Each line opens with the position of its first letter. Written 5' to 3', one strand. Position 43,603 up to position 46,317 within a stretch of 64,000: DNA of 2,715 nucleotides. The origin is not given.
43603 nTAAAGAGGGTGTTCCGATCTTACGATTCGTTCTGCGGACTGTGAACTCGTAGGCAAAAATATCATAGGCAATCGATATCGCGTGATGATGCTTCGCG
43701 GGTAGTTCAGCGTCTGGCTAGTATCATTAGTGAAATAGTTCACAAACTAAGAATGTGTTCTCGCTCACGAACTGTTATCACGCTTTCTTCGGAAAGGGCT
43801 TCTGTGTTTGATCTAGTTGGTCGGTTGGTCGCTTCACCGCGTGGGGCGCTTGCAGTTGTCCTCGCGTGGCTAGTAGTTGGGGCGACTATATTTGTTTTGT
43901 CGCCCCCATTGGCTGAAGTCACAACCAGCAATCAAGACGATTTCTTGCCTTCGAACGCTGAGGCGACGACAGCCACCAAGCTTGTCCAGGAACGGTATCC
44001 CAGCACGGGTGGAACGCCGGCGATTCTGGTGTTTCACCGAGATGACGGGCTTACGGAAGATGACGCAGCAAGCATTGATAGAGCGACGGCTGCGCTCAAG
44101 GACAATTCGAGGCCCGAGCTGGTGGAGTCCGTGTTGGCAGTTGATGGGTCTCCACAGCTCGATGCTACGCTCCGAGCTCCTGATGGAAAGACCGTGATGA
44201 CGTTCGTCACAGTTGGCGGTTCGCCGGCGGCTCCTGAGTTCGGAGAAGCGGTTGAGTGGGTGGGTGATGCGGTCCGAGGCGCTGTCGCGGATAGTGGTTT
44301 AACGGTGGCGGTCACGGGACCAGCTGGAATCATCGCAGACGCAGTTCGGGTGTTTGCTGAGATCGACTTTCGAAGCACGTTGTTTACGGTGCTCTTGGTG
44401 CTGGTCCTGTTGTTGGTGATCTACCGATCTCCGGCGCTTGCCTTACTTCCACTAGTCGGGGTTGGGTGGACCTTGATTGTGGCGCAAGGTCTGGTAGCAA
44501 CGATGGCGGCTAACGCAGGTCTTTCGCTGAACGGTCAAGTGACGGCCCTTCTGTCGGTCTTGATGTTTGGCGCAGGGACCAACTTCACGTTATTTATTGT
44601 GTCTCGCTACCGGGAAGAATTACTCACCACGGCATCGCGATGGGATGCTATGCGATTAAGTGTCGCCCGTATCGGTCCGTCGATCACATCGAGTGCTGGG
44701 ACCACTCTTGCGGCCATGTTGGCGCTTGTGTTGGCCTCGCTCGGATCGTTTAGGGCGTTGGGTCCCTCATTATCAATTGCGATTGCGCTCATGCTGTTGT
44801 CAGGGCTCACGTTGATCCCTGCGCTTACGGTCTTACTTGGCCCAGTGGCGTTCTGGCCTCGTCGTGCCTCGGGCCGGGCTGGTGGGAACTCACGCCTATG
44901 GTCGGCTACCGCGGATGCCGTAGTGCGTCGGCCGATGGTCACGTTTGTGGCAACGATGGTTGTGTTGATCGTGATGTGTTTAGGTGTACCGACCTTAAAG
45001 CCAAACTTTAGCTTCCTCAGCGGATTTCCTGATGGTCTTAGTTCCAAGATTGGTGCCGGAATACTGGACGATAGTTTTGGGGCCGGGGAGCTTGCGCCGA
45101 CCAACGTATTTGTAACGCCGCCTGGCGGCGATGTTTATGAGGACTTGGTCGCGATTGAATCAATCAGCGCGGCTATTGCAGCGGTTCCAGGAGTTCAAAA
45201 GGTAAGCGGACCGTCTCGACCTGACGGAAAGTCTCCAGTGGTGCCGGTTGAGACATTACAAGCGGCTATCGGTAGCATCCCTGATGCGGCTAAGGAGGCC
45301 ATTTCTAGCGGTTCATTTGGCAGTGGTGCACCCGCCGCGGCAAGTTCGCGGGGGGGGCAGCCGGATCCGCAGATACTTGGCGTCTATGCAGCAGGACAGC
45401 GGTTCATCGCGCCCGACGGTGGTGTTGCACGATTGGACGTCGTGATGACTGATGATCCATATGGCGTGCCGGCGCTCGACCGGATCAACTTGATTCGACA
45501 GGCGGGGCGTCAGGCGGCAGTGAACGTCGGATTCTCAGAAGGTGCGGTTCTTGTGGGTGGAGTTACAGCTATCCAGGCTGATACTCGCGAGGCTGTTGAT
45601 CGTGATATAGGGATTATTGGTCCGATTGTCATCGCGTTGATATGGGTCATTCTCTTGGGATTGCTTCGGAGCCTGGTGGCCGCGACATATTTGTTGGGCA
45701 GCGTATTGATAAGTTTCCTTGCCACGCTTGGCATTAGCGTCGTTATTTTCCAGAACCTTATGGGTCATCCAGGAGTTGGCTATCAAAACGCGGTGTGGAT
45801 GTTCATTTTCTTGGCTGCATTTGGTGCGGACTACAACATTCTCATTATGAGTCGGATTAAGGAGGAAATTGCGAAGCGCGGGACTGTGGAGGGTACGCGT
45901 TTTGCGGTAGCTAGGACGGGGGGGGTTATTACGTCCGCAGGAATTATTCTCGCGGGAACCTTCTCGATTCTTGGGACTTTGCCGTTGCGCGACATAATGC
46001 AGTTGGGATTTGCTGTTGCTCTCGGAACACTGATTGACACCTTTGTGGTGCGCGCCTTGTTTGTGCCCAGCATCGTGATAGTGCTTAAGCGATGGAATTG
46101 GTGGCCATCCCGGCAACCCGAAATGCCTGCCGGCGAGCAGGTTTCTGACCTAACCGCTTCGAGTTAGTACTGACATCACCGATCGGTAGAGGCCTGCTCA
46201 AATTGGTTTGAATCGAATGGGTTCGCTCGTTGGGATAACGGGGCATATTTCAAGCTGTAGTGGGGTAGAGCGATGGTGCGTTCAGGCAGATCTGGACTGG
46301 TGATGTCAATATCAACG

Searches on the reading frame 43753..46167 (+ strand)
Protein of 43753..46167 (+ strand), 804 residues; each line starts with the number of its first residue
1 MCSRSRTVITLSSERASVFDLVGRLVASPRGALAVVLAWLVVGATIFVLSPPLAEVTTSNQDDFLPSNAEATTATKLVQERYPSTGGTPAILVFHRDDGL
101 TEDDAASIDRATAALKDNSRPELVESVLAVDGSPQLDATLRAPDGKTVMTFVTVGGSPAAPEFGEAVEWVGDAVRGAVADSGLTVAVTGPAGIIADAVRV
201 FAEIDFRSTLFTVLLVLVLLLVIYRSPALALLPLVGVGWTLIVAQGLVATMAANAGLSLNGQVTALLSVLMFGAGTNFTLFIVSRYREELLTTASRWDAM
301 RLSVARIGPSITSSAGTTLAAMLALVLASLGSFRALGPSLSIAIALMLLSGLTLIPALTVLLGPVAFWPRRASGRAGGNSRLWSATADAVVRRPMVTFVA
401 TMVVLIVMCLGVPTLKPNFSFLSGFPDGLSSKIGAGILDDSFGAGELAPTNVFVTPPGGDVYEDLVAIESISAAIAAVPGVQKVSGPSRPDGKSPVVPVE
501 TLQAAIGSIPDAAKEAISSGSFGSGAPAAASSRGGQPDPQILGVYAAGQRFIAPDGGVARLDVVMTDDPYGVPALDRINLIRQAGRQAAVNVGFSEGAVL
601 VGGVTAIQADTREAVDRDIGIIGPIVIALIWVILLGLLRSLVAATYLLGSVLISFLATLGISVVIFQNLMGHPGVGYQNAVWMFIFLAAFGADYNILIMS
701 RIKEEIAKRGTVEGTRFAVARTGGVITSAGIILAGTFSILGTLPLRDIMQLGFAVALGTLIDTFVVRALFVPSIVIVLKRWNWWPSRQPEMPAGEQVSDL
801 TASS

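Call 7: search_protein_families(library=pfam, proteins=[window:43753-46167:+], max_evalue=0.1)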
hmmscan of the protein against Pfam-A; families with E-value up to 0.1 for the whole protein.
window:43753-46167:+ (804 aa): 1 family
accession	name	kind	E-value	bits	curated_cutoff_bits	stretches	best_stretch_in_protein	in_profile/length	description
PF03176.21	MMPL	-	2.3e-119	398.7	20.5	2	64-395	2-331/333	MMPL family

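Call 8: search_protein_families(library=ncbifam, proteins=[window:43753-46167:+], max_evalue=0.1)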
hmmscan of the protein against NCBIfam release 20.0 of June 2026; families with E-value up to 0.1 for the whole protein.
window:43753-46167:+ (804 aa): 7 families
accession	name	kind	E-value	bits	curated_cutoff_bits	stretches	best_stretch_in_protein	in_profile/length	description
TIGR00833.1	actII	subfamily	7.1e-151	504.4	874.7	2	31-494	2-462/910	MMPL family RND transporter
TIGR00921.1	2A067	subfamily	6.1e-35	120.4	351.9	2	162-361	540-733/733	hydrophobe/amphiphile efflux-3 (HAE3) family transporter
NF052608.1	TrhMmycExpMmpL3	equivalog_domain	2.9e-15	55.7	1400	2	186-364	167-343/992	trehalose monomycolate exporter MmpL3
TIGR03480.1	HpnN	hypoth_equivalog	1.2e-13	50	751.85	1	167-409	234-463/862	hopanoid biosynthesis associated RND transporter like protein HpnN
NF045600.2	BstA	equivalog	2.5e-05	22.4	1400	1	163-365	242-442/903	sterol transporter cytoplasmic membrane protein BstA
NF052374.1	HopndTporHpnN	equivalog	8.7e-05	20.8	1100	1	181-366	250-430/858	hopanoid transporter HpnN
NF009583.0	PRK13024.1-3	subfamily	0.014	13.5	721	1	207-416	283-485/755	protein translocase subunit SecDF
